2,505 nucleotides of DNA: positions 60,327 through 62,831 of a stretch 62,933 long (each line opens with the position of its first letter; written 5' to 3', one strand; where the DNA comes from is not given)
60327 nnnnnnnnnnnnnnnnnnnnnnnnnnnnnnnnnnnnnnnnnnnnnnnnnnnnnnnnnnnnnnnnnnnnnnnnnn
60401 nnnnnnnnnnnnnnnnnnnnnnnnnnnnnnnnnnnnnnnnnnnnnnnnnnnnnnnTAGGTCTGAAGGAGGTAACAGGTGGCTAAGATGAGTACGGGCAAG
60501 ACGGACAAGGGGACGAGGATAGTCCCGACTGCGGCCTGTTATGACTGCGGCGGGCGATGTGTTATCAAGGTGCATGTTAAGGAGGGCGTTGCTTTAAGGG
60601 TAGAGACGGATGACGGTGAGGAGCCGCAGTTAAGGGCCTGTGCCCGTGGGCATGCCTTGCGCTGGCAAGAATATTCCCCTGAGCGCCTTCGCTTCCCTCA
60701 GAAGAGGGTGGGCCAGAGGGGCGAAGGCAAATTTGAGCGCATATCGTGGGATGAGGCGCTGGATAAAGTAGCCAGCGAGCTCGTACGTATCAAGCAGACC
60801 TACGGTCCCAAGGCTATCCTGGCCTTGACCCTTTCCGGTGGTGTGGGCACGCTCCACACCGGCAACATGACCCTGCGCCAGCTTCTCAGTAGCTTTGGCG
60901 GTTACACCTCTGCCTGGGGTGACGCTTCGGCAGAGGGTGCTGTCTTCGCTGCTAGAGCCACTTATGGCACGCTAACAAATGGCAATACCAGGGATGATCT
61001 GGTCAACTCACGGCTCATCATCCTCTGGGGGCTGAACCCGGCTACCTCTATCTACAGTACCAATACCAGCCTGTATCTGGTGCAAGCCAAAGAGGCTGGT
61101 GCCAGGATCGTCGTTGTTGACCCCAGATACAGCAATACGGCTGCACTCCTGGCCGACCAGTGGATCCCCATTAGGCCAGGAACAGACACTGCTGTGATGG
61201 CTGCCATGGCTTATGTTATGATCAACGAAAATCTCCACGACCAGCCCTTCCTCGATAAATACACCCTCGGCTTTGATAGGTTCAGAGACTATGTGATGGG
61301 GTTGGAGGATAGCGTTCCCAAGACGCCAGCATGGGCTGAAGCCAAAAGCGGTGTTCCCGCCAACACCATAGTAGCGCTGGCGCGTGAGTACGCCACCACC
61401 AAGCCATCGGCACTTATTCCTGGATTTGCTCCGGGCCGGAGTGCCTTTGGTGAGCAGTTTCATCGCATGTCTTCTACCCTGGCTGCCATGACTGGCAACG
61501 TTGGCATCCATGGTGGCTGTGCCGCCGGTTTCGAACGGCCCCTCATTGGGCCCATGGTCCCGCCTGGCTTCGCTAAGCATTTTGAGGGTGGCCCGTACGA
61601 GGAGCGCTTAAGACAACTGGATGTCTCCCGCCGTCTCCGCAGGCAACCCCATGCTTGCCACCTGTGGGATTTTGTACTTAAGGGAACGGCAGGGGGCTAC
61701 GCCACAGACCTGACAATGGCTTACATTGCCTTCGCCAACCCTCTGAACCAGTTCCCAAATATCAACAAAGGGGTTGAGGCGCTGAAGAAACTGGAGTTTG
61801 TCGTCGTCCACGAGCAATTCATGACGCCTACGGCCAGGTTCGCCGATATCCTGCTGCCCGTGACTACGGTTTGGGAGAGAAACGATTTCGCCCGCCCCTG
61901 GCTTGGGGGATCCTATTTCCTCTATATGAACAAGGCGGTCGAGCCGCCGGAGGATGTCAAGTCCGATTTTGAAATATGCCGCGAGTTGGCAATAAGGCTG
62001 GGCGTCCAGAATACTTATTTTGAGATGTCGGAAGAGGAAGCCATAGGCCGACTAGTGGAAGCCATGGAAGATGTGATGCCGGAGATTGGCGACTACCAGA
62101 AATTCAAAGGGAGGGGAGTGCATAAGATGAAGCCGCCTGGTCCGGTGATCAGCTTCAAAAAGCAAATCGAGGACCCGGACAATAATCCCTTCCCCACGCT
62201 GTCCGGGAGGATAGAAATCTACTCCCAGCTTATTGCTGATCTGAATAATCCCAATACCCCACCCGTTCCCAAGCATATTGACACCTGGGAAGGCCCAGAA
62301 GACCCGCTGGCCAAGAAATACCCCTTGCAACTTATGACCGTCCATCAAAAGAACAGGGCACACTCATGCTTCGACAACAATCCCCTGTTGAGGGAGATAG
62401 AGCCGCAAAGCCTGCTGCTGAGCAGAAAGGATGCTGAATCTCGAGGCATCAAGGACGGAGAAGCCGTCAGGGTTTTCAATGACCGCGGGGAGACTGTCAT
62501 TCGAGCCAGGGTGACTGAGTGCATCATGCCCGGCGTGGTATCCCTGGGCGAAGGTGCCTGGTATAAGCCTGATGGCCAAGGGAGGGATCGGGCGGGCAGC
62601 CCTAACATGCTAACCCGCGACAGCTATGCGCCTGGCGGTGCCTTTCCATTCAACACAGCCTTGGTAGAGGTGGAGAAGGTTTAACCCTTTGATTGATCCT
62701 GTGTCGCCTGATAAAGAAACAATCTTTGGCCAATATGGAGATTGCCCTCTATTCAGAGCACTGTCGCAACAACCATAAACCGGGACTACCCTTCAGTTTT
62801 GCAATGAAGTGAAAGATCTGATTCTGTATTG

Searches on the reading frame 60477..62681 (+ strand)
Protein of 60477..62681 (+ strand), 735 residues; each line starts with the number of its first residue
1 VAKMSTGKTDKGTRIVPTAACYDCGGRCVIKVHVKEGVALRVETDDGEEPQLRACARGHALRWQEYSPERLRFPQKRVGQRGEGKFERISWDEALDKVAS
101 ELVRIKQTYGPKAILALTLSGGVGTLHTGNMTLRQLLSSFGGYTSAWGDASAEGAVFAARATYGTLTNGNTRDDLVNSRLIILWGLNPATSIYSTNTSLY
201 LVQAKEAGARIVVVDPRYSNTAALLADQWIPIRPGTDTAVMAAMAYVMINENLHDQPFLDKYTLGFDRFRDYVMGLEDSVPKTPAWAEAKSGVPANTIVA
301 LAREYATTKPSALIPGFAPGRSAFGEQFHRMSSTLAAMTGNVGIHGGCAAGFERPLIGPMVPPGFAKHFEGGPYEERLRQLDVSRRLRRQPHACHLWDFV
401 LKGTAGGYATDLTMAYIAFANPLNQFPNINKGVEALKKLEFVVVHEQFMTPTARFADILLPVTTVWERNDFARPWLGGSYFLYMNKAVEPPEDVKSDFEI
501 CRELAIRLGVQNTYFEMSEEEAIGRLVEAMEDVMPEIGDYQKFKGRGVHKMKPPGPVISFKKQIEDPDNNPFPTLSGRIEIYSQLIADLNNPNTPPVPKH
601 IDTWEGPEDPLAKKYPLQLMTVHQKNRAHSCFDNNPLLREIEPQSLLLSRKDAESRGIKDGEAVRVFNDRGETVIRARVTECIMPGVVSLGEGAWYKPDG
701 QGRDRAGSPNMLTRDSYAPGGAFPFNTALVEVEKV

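Call 32: search_protein_families(library=pfam, proteins=[window:60477-62681:+], max_evalue=0.001)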
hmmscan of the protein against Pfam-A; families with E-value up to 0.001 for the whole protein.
window:60477-62681:+ (735 aa): 3 families
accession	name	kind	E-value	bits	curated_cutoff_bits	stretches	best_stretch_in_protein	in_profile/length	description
PF00384.28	Molybdopterin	-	2.5e-57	195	24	1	70-505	1-351/353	Molybdopterin oxidoreductase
PF01568.27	Molydop_binding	-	1.6e-23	83.3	26.8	1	617-720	1-100/110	Molydopterin dinucleotide binding domain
PF04879.21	Molybdop_Fe4S4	-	1e-06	29.1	22.7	1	19-62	6-50/55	Molybdopterin oxidoreductase Fe4S4 domain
